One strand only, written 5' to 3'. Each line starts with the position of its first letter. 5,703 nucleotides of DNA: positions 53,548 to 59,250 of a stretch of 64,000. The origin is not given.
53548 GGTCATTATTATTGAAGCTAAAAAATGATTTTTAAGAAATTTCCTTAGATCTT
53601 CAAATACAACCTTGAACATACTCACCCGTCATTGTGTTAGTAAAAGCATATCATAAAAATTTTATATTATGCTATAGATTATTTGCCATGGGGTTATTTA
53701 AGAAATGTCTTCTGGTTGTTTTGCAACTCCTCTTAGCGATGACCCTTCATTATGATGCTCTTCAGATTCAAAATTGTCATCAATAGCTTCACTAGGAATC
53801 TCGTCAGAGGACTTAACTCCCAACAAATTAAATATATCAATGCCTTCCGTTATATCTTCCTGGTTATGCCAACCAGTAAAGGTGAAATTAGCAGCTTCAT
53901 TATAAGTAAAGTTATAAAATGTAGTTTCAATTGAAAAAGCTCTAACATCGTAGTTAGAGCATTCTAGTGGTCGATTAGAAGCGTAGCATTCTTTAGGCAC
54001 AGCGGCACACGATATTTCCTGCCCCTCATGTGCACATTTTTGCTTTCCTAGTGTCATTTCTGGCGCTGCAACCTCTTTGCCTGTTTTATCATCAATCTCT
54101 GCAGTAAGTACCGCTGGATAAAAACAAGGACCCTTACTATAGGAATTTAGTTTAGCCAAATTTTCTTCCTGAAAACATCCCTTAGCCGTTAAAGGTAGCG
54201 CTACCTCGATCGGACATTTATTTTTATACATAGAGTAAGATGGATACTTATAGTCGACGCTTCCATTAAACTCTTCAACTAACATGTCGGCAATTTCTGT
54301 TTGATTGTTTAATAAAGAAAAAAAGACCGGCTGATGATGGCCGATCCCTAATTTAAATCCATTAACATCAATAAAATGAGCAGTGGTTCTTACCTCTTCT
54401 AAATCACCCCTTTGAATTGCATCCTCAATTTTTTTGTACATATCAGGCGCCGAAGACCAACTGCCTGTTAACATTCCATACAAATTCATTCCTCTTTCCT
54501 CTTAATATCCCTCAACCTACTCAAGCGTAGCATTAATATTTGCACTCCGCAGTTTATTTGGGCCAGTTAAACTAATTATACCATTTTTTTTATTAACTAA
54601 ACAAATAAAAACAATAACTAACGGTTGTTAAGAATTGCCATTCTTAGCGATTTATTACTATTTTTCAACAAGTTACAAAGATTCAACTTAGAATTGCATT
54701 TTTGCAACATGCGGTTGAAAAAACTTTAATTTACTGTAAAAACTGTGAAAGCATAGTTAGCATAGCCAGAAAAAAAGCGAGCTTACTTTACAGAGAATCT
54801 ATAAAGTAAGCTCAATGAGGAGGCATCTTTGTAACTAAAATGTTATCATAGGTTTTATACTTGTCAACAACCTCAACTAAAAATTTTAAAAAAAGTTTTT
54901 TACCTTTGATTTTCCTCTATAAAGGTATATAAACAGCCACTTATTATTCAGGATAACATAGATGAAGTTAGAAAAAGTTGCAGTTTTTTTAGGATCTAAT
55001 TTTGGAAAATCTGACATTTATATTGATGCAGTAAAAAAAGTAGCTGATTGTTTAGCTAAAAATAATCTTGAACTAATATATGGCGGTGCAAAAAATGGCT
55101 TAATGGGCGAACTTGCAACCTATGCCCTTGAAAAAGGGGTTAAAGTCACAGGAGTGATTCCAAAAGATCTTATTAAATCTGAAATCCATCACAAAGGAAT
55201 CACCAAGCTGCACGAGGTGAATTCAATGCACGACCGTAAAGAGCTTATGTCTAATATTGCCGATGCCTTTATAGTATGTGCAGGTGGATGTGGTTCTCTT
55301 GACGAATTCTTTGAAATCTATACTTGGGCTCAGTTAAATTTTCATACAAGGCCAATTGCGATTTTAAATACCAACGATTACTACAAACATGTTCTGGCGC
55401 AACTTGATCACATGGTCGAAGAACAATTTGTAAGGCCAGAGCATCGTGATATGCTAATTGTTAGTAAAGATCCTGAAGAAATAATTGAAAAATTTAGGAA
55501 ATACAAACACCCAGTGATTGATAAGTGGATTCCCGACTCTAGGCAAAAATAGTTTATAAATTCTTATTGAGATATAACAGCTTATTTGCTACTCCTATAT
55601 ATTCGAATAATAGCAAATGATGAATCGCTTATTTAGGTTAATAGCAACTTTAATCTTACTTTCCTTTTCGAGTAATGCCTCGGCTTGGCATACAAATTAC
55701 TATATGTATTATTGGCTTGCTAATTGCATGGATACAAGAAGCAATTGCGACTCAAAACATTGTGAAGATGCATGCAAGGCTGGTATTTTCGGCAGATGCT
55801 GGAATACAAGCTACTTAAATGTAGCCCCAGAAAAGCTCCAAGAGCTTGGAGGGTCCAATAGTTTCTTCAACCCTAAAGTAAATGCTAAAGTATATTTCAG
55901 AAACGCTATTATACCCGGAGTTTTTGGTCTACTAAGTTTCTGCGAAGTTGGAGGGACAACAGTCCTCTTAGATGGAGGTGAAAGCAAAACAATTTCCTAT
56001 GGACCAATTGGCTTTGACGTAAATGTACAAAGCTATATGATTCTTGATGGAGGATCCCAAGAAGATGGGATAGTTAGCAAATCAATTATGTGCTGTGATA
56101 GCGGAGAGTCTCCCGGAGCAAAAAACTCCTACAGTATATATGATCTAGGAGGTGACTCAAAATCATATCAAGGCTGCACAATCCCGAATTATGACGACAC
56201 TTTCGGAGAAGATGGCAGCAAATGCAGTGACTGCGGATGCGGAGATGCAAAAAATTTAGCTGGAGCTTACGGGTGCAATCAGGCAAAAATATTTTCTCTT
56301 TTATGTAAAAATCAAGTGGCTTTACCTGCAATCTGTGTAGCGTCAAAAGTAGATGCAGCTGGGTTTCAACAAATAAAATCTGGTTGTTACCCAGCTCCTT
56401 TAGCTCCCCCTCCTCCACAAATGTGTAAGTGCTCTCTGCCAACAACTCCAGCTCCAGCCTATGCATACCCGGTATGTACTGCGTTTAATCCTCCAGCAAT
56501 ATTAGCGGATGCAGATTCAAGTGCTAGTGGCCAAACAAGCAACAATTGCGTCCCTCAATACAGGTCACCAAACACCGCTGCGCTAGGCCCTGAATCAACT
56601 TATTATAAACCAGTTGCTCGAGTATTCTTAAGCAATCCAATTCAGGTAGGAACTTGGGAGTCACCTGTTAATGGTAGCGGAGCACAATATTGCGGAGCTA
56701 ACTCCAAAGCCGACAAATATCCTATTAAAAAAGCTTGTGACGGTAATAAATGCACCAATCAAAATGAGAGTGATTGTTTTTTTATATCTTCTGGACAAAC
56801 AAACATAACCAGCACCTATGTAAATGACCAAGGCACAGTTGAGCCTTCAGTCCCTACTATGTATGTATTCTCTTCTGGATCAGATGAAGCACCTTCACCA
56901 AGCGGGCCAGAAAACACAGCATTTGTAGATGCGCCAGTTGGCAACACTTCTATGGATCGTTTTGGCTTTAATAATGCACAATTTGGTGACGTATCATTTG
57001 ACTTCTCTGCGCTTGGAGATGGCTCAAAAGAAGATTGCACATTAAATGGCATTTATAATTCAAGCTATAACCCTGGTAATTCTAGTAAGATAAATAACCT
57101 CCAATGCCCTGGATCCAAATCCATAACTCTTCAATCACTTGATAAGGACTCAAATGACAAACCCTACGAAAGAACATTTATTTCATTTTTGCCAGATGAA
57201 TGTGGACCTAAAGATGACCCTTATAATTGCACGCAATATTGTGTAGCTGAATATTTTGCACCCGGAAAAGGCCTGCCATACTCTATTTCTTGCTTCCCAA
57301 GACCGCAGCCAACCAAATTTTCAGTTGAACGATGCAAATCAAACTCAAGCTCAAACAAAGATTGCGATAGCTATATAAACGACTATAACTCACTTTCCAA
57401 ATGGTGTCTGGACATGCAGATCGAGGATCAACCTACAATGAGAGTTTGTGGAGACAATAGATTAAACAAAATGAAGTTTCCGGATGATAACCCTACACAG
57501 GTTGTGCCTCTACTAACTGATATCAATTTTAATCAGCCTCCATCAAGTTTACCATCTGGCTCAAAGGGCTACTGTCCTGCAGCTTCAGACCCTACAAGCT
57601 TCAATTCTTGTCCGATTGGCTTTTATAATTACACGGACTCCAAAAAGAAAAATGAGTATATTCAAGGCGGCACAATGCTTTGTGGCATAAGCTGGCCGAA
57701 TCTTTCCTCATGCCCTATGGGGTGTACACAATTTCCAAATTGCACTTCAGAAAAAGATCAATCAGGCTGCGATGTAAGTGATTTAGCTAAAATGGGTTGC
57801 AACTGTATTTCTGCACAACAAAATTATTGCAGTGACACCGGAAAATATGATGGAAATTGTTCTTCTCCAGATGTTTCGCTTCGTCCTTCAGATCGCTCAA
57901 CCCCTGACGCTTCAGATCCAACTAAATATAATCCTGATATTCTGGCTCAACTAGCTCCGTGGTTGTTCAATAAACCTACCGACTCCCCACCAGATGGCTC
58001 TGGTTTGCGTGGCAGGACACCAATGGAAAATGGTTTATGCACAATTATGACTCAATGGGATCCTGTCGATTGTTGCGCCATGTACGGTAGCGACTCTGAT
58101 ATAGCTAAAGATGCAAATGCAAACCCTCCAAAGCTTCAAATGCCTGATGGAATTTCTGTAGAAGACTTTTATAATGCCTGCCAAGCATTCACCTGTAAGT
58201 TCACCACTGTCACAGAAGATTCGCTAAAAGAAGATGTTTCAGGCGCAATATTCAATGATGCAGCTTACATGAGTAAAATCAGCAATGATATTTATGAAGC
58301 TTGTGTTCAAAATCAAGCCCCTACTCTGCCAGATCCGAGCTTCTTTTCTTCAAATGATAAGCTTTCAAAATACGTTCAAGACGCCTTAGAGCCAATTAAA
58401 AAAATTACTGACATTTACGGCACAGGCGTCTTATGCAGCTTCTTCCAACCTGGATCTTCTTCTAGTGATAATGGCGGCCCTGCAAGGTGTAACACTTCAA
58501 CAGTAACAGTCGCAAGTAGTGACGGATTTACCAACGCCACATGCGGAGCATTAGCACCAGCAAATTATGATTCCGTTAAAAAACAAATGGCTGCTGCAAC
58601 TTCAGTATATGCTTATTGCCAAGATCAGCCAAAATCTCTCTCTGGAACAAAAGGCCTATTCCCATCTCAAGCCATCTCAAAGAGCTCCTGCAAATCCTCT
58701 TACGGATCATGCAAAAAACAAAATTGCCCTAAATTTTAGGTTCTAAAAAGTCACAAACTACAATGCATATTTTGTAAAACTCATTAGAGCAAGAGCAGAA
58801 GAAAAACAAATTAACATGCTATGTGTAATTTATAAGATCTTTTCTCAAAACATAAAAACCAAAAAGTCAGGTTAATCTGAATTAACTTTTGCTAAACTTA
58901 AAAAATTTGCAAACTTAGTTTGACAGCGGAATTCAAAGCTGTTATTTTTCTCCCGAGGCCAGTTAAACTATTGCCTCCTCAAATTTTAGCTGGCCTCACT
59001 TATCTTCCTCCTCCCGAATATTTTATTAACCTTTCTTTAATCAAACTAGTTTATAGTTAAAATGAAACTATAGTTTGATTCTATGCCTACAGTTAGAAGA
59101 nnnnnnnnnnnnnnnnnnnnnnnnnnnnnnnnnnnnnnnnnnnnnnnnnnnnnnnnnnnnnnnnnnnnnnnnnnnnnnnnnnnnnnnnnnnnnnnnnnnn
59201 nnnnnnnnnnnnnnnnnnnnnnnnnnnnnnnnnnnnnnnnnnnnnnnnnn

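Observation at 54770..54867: Orphan promoter-hairpin-U7 unit: candidate sRNA whose seed is an anti-Shine-Dalgarno sequence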

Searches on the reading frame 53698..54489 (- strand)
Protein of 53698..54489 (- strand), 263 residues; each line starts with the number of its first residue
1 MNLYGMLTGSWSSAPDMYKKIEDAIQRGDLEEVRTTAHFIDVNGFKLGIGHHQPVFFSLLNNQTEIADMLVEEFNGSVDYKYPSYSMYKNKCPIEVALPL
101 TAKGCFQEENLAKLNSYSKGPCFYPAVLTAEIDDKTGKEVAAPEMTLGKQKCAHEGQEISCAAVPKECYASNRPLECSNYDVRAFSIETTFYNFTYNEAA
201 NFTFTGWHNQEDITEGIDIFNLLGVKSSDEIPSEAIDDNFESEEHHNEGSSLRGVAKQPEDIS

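Call 10: search_protein_families(library=pfam, proteins=[window:53698-54489:-])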
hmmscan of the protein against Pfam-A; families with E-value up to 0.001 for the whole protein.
window:53698-54489:- (263 aa): 0 families

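Call 20: find_related_loci(query=window:53698-54489:-, collection=viral_contigs, flank=5000)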
Query window:53698-54489:- (263 aa) in viral_contigs; peptide patterns used: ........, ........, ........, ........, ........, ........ (x = any residue, [..] = any of these).
13 stretches matched a pattern, but none encodes a relative of the query by tblastn (E <= 1e-3).

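Call 51: find_homologous_proteins(query=window:53698-54489:-, max_evalue=0.001)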
Query window:53698-54489:- (263 aa): 1 proteins with E <= 0.001 among 1030 candidates.
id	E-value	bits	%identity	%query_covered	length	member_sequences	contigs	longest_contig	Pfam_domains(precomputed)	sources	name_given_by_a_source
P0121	5.1e-178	608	100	100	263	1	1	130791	-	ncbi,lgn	ncbi:MAG: hypothetical protein RLN62_05695 [Rickettsiales bacterium]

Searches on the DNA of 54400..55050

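Call 4: search_rna_families(source=window, start=54400, end=55050, threshold=evalue, max_evalue=10, show_alignments=3)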
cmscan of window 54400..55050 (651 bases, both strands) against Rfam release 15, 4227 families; matches with E-value up to 10: 11.
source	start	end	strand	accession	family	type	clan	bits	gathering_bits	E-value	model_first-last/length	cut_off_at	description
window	54762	54850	-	RF02454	ncr982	Gene; sRNA;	-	19.2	50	4.7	1-79/79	no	Bacillus sRNA ncr982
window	54779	54813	-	RF03686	mir-9424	Gene; miRNA;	-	18.7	90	0.51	18-51/68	no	mir-9424 microRNA precursor family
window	54877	54951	+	RF00204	snoR12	Gene; snRNA; snoRNA; CD-box;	-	18.7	39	1.2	1-83/83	no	Small nucleolar RNA R12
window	54945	55033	+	RF00393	SNORA8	Gene; snRNA; snoRNA; HACA-box;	CL00026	17.9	38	1.2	1-139/139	no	Small nucleolar RNA SNORA8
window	54779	54813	-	RF03908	MIR6459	Gene; miRNA;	-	17.2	100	0.95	27-61/87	no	MIR6459 microRNA precursor family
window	54779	54813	+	RF03686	mir-9424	Gene; miRNA;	-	16.5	90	2.1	18-51/68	no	mir-9424 microRNA precursor family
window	54811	54899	+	RF01726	SAM-II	Cis-reg; riboswitch;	-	15.3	44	4.7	1-60/60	no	SAM-II riboswitch aptamer (SAM-II long loop)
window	54779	54813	+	RF03908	MIR6459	Gene; miRNA;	-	15.1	100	4.1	27-61/87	no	MIR6459 microRNA precursor family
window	54861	54897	+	RF03027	RT-6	Gene; sRNA;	-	14.8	46.7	1.7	35-70/75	no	RT-6 RNA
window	54747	54774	+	RF01335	CRISPR-DR22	Gene; CRISPR;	-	14.6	50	3.5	1-36/36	no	CRISPR RNA direct repeat element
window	54576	54628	-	RF02060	STnc410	Gene; sRNA;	-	11.4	50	9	1-158/158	no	Enterobacterial sRNA STnc410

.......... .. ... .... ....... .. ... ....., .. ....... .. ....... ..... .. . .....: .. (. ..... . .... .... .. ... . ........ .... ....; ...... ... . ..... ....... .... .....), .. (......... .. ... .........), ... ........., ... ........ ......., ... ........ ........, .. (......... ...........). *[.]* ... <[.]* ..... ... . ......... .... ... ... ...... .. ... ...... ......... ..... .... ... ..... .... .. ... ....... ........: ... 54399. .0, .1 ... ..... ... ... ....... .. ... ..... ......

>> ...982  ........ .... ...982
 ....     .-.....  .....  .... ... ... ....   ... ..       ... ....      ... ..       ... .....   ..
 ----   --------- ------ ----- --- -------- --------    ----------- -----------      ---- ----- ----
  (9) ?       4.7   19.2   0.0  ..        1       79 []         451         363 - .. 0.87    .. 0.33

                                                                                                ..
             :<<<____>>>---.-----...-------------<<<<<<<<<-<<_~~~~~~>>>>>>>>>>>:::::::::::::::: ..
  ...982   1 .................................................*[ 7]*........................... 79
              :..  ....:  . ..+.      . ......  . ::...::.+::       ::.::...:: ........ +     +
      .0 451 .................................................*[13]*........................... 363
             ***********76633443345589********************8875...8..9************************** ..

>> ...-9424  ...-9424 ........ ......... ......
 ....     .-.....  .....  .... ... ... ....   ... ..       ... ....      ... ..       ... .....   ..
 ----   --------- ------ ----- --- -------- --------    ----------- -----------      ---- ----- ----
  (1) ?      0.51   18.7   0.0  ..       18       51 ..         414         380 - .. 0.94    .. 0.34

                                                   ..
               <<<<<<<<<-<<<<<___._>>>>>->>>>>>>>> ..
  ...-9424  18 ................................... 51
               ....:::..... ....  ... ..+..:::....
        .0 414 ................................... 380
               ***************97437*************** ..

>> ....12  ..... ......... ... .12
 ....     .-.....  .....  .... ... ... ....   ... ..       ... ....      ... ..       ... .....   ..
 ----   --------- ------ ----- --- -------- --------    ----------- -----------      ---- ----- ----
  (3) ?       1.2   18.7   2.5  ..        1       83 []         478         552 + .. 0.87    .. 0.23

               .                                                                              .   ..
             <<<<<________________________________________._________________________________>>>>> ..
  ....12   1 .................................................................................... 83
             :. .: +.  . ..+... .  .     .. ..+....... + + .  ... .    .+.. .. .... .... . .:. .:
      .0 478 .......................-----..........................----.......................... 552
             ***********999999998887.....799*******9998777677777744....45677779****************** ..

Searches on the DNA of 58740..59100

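Call 41: search_rna_families(source=window, start=58740, end=59100, threshold=evalue, max_evalue=10, show_alignments=3)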
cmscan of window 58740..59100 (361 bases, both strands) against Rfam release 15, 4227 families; matches with E-value up to 10: 10.
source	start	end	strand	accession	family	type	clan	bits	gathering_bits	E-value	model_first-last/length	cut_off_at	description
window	58999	59074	-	RF02153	NBR2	Gene; lncRNA;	-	22.1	40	0.46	1-63/63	no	Neighbour of BRCA1 gene 2 converved region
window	59040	59079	-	RF03885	mir-4178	Gene; miRNA;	-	19.2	90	0.32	1-60/60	no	mir-4178 microRNA precursor family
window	58885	58907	+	RF01113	BMV3_UPD-PK3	Cis-reg;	-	18.3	36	3.4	1-23/23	no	Pseudoknot of upstream pseudoknot domain (UPD) of the 3'UTR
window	59030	59069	-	RF01095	PK-CuYV_BPYV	Cis-reg;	-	17.6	60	1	1-56/56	no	3'-terminal pseudoknot of CuYV/BPYV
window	59026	59081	-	RF02971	emrB-Lactobacillus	Gene; sRNA;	-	16.1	60.8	9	1-66/66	no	emrB-Lactobacillus RNA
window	58873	58970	+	RF00438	SNORA33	Gene; snRNA; snoRNA; HACA-box;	-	15.1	74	9.3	1-130/130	no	Small nucleolar RNA SNORA33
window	58830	58898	-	RF01163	snoR64a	Gene; snRNA; snoRNA; CD-box;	-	13.8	45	9.7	1-77/77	no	Small nucleolar RNA snoR64a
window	58871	58951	+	RF02869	ncS025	Gene; sRNA;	-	13.1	46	7.9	1-85/85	no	Burkholderia sRNA 25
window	58944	59025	+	RF02344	ar14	Gene; sRNA;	-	12.7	58.8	4.1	1-123/123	no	Alphaproteobacterial ar14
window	58910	58952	-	RF02089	CLRN1-AS1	Gene; lncRNA;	-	9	48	7.9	1-79/79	no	CLRN1 antisense RNA 1 conserved region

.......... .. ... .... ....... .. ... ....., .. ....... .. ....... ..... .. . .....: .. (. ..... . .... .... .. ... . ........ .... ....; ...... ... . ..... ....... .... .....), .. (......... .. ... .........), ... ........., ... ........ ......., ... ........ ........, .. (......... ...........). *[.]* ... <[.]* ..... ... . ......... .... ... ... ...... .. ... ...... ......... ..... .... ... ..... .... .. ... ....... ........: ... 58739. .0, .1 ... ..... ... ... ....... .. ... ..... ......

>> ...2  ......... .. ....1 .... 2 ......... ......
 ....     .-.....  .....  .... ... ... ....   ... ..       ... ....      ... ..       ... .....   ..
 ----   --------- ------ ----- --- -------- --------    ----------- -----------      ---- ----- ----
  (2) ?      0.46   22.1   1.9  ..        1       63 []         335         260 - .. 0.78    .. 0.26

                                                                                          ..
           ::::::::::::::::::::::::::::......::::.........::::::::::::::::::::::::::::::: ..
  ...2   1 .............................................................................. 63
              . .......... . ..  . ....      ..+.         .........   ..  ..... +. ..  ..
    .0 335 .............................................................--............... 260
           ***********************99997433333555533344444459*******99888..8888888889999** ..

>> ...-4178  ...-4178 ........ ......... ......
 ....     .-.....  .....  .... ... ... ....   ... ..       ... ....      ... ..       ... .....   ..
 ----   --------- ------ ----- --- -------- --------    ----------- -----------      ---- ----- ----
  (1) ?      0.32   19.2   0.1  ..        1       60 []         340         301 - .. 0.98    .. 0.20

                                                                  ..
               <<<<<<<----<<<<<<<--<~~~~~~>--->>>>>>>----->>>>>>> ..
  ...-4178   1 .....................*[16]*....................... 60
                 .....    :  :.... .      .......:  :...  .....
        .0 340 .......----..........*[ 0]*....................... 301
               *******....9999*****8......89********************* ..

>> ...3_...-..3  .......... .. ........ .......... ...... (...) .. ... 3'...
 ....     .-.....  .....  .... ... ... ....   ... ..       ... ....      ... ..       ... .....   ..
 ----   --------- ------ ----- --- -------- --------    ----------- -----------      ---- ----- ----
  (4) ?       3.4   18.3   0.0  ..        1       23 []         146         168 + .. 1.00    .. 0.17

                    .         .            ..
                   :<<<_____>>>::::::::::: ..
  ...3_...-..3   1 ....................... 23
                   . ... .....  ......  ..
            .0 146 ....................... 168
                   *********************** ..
